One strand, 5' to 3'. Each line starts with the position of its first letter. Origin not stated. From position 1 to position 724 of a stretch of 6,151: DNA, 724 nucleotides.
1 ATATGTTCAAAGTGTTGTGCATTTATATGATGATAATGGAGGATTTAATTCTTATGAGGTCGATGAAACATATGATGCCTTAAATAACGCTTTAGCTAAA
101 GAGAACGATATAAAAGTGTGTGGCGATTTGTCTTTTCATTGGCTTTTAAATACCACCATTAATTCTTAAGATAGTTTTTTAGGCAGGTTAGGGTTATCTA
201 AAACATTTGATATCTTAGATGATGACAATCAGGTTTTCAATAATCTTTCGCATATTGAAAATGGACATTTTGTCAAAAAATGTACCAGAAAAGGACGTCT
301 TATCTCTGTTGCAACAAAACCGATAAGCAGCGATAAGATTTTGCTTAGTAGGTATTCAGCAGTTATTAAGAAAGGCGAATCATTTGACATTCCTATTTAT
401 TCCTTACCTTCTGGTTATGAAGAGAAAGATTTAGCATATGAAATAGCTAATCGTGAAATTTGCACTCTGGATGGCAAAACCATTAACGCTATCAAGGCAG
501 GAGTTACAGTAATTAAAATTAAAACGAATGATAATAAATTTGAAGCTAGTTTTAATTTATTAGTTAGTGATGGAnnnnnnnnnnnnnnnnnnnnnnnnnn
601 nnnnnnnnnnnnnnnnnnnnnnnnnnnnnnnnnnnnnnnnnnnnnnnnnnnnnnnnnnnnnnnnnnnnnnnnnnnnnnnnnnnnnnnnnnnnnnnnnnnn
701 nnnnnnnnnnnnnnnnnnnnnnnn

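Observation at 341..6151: Compact, non-canonical T7SSb-like module: Big_2 protein - essC - yukD-like - GH73 hydrolase, with no essB, esaA, essA or WXG100 gene in view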

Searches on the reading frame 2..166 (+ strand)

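Call 10: search_protein_families(library=pfam, proteins=[window:2-166:+], max_evalue=0.1)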
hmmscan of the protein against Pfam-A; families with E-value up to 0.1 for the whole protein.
window:2-166:+ (55 aa): 0 families

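Call 11: search_protein_families(library=ncbifam, proteins=[window:2-166:+], max_evalue=0.1)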
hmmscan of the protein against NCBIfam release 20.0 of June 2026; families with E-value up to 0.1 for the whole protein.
window:2-166:+ (55 aa): 1 family
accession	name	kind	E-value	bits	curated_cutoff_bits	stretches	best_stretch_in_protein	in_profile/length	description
TIGR01787.1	squalene_cyclas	subfamily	0.082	11.5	322.7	1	2-29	393-420/622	squalene/oxidosqualene cyclases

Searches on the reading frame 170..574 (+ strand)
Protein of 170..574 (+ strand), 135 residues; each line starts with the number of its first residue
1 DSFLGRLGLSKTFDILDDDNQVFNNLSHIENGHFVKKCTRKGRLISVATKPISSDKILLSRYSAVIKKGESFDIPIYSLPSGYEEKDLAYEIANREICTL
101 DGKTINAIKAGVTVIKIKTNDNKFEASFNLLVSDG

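Call 10: search_protein_families(library=pfam, proteins=[window:170-574:+], max_evalue=0.1)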
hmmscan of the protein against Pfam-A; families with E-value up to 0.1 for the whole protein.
window:170-574:+ (135 aa): 1 family
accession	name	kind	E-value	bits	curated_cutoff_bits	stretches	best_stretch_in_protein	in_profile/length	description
PF21461.3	HL_N-beta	-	4e-05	23.7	27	1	85-128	11-53/57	Hyaluronate lyase, N-terminal beta-sheet domain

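Call 11: search_protein_families(library=ncbifam, proteins=[window:170-574:+], max_evalue=0.1)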
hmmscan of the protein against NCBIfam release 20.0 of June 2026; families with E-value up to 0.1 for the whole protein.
window:170-574:+ (135 aa): 1 family
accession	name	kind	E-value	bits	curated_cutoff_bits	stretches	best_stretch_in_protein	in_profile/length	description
TIGR03454.1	partition_RepB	equivalog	0.082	12.3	201.5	0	20-67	155-202/325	plasmid partitioning protein RepB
